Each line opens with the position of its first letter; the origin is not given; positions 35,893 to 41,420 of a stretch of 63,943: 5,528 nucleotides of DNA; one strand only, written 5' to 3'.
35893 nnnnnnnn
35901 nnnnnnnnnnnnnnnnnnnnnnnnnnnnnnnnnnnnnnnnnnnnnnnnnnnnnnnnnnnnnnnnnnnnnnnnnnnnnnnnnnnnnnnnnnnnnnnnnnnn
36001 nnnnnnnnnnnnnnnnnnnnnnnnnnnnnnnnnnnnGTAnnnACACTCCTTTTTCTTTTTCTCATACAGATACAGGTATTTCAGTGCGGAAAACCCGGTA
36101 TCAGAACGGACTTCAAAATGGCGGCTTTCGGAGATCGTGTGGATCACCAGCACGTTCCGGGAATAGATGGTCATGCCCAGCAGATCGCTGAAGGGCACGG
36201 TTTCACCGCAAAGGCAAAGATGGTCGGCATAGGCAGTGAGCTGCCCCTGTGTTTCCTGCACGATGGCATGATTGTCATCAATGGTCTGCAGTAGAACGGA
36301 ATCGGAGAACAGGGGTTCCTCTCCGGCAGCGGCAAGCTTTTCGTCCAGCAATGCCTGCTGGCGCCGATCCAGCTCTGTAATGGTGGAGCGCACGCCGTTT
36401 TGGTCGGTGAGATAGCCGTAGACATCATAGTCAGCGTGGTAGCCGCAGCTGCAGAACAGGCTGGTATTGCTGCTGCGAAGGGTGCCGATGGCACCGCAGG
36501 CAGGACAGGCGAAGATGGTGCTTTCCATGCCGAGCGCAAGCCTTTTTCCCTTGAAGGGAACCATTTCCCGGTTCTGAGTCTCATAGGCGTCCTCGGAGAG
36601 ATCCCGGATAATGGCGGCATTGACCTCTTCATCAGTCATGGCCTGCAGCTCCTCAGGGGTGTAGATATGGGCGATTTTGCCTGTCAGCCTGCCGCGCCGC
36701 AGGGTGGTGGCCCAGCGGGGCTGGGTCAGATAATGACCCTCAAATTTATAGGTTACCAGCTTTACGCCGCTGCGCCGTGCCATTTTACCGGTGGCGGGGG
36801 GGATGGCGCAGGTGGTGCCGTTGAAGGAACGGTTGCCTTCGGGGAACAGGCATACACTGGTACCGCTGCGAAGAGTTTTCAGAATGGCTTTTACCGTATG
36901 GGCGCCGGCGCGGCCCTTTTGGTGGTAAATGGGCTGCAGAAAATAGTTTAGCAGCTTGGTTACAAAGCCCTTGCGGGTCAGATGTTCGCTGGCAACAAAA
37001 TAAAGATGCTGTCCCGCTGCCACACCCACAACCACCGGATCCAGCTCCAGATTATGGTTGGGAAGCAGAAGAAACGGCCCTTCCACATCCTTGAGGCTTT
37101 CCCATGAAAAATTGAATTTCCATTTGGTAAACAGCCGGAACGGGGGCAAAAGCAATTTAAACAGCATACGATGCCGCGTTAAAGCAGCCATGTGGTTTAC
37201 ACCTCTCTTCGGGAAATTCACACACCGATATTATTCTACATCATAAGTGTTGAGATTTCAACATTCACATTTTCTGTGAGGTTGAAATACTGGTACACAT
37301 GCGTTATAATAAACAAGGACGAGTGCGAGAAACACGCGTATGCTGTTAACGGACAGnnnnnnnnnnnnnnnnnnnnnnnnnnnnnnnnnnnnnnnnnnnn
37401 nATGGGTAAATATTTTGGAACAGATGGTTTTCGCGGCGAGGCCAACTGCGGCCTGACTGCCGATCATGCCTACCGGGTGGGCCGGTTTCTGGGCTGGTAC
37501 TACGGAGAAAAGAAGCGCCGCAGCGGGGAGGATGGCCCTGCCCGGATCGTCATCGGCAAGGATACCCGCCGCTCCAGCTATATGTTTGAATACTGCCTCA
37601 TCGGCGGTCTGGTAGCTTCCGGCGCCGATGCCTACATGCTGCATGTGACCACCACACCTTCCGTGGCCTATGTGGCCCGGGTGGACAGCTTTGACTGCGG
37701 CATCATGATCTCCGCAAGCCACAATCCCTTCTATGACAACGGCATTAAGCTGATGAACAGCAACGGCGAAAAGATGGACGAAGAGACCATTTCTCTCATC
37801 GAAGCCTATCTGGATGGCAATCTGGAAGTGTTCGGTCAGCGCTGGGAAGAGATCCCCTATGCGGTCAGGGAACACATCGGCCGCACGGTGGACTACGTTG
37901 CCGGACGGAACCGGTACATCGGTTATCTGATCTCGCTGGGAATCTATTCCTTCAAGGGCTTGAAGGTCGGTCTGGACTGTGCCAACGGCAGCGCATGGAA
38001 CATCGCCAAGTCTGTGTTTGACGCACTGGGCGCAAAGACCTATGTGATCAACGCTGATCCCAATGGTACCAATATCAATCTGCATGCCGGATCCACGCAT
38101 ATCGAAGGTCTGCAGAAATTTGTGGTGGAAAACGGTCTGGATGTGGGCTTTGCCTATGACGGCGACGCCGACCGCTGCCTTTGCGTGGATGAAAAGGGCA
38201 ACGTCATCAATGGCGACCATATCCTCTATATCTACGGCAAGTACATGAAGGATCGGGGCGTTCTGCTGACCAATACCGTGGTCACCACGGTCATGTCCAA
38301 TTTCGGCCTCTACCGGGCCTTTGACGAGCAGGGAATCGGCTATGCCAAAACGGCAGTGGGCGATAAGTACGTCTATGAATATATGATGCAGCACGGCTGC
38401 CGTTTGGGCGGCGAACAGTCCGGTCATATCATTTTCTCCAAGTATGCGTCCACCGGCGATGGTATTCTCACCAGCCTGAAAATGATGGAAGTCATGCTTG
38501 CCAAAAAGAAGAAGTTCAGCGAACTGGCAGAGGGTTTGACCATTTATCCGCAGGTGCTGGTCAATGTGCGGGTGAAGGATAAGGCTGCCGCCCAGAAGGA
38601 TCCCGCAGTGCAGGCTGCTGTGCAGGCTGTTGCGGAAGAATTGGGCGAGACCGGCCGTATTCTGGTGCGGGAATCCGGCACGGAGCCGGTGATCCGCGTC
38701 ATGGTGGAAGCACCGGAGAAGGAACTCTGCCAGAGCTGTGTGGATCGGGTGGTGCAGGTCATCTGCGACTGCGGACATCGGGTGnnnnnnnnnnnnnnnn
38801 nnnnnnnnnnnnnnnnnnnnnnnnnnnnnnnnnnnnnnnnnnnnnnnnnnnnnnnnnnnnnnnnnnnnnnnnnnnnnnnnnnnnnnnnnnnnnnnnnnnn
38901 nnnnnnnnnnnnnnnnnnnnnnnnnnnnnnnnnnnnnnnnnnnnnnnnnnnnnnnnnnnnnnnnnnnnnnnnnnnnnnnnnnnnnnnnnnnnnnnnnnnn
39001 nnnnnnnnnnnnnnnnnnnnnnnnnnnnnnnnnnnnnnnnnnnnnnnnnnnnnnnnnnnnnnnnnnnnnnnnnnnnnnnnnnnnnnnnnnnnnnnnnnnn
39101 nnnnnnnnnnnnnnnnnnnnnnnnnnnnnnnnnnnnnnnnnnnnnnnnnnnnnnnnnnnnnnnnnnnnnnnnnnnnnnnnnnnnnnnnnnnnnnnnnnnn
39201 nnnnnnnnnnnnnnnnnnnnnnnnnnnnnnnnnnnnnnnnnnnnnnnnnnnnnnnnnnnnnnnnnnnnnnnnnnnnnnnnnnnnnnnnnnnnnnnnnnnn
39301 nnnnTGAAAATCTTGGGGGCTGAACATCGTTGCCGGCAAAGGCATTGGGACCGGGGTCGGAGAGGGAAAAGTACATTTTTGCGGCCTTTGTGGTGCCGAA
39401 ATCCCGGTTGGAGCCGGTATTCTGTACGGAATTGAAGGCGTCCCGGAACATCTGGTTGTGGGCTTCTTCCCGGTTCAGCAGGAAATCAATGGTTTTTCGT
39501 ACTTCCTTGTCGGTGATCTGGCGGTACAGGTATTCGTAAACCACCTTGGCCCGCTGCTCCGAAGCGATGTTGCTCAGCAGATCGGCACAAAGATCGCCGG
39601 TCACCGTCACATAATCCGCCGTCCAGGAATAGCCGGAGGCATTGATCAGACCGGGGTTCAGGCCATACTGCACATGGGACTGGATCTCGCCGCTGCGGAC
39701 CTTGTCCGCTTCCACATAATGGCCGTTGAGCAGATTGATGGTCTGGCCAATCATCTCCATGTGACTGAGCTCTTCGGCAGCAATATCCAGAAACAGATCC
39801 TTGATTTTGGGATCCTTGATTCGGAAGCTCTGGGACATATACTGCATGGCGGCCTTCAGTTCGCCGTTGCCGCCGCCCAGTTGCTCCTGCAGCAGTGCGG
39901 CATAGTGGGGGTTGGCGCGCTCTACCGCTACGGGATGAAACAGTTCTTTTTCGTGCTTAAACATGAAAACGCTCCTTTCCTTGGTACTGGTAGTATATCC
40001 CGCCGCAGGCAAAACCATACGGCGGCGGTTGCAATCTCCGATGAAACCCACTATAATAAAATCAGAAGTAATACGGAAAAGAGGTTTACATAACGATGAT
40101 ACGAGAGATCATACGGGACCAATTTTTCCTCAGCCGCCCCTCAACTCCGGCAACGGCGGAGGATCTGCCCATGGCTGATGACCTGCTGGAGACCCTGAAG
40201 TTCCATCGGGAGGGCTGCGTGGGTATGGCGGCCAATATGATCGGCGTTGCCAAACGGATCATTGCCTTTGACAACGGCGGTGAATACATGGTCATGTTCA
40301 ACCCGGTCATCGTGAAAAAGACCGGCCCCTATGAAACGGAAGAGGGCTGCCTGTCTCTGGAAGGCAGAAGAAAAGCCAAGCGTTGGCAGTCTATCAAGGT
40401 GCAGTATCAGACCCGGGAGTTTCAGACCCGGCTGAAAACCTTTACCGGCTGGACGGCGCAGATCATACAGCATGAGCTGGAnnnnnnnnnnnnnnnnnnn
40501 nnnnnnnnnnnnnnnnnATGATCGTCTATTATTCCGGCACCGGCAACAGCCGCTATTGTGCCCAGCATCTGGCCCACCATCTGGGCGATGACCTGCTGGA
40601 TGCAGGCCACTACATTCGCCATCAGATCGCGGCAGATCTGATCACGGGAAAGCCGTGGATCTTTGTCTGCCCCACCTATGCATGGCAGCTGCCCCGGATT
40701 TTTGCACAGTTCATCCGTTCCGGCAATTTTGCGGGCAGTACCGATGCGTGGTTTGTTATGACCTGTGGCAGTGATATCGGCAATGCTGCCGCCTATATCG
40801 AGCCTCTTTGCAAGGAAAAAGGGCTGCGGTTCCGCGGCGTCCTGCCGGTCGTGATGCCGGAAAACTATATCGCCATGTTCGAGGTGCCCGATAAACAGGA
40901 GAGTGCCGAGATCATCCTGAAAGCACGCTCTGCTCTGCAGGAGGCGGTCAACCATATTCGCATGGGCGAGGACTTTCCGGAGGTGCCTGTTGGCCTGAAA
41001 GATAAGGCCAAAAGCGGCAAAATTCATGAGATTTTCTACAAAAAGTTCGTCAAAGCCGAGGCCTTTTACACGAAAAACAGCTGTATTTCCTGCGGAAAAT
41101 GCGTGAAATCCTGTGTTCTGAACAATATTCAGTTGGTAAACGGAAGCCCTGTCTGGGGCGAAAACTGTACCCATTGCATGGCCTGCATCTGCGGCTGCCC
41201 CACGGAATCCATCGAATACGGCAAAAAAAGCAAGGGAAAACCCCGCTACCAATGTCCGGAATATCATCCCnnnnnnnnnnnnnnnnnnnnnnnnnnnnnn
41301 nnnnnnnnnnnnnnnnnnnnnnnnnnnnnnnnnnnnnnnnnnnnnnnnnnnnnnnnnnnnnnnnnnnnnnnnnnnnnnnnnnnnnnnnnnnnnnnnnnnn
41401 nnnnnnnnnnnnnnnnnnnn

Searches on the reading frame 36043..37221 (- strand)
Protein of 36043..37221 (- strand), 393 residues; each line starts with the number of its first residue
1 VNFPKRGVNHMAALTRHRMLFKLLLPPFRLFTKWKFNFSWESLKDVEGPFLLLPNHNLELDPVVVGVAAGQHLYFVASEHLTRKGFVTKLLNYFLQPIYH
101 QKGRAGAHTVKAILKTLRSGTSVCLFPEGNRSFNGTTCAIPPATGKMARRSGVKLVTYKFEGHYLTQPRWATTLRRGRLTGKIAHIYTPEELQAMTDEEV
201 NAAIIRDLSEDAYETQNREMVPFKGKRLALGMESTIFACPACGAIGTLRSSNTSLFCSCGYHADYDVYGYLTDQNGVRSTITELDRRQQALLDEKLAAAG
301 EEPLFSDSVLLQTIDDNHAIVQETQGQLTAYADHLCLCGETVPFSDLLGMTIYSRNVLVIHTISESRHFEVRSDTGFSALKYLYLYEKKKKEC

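Call 51: search_protein_families(library=pfam, proteins=[window:36043-37221:-], max_evalue=0.0001)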
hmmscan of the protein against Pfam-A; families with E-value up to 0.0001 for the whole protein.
window:36043-37221:- (393 aa): 1 family
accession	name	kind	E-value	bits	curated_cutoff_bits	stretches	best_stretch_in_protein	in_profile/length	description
PF01553.26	Acyltransferase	-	2e-12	47.5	23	1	47-157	13-128/132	Acyltransferase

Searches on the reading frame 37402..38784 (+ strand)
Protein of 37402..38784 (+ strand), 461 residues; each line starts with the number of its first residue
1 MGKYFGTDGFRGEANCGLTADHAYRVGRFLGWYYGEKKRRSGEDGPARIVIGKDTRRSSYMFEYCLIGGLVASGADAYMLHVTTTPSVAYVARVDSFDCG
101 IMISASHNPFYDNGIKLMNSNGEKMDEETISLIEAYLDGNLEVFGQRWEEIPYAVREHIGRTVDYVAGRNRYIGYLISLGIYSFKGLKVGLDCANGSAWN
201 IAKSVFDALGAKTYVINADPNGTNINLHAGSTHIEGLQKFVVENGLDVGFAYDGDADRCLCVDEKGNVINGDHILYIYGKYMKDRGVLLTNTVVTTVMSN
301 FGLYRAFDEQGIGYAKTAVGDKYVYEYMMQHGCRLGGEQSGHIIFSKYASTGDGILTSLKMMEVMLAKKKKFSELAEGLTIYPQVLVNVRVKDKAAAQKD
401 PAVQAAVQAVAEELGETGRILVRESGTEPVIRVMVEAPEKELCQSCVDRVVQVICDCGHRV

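Call 51: search_protein_families(library=pfam, proteins=[window:37402-38784:+], max_evalue=0.0001)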
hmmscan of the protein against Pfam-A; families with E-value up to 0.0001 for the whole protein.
window:37402-38784:+ (461 aa): 4 families
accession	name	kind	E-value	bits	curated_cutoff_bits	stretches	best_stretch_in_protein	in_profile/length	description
PF02878.22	PGM_PMM_I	-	2e-35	121.9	22.5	1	3-138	2-132/138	Phosphoglucomutase/phosphomannomutase, alpha/beta/alpha domain I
PF02880.22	PGM_PMM_III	-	2.8e-34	118.1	20.7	1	270-378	1-110/115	Phosphoglucomutase/phosphomannomutase, alpha/beta/alpha domain III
PF00408.26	PGM_PMM_IV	-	4.6e-20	71.9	23.1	1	386-452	1-67/68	Phosphoglucomutase/phosphomannomutase, C-terminal domain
PF02879.22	PGM_PMM_II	-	1.5e-14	54.8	29.3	1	185-266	19-103/103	Phosphoglucomutase/phosphomannomutase, alpha/beta/alpha domain II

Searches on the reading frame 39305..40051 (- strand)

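Call 10: search_protein_families(library=pfam, proteins=[window:39305-40051:-], max_evalue=0.001)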
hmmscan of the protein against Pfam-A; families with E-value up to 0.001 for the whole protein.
window:39305-40051:- (249 aa): 4 families
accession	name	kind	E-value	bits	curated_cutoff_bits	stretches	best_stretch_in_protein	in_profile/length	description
PF05067.18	Mn_catalase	-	7.3e-54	183.1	27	1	30-231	1-223/284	Manganese containing catalase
PF02915.23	Rubrerythrin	-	1.1e-09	39.3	22.8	0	63-113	9-61/137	Rubrerythrin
PF00210.30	Ferritin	-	4.2e-06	27.2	24.5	1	53-117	3-71/142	Ferritin-like domain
PF03232.19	COQ7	-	4.9e-05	23.5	23.5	0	63-106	13-57/169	Ubiquinone biosynthesis protein COQ7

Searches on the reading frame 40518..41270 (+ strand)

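Call 10: search_protein_families(library=pfam, proteins=[window:40518-41270:+], max_evalue=0.001)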
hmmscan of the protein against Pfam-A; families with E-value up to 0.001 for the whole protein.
window:40518-41270:+ (251 aa): 8 families
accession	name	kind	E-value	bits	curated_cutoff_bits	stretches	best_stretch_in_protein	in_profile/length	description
PF14697.11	Fer4_21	-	5.4e-06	26.9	35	1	184-232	3-57/59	4Fe-4S dicluster domain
PF13187.11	Fer4_9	-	8.3e-06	26.2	27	1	189-230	2-50/52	4Fe-4S dicluster domain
PF12838.12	Fer4_7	-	1.9e-05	25.5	27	0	188-204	1-17/52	4Fe-4S dicluster domain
PF13484.11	Fer4_16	-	2.6e-05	25.3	30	0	189-205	2-18/66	4Fe-4S double cluster binding domain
PF12724.12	Flavodoxin_5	-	0.00012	22.8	27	1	1-69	1-69/145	Flavodoxin domain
PF17179.9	Fer4_22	-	0.00034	21.9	27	1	152-200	43-92/95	4Fe-4S dicluster domain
PF00037.32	Fer4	-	0.00034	20.7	21.1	0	187-199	6-18/24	4Fe-4S binding domain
PF00258.30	Flavodoxin_1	-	0.00054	20.6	25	0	2-55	1-57/143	Flavodoxin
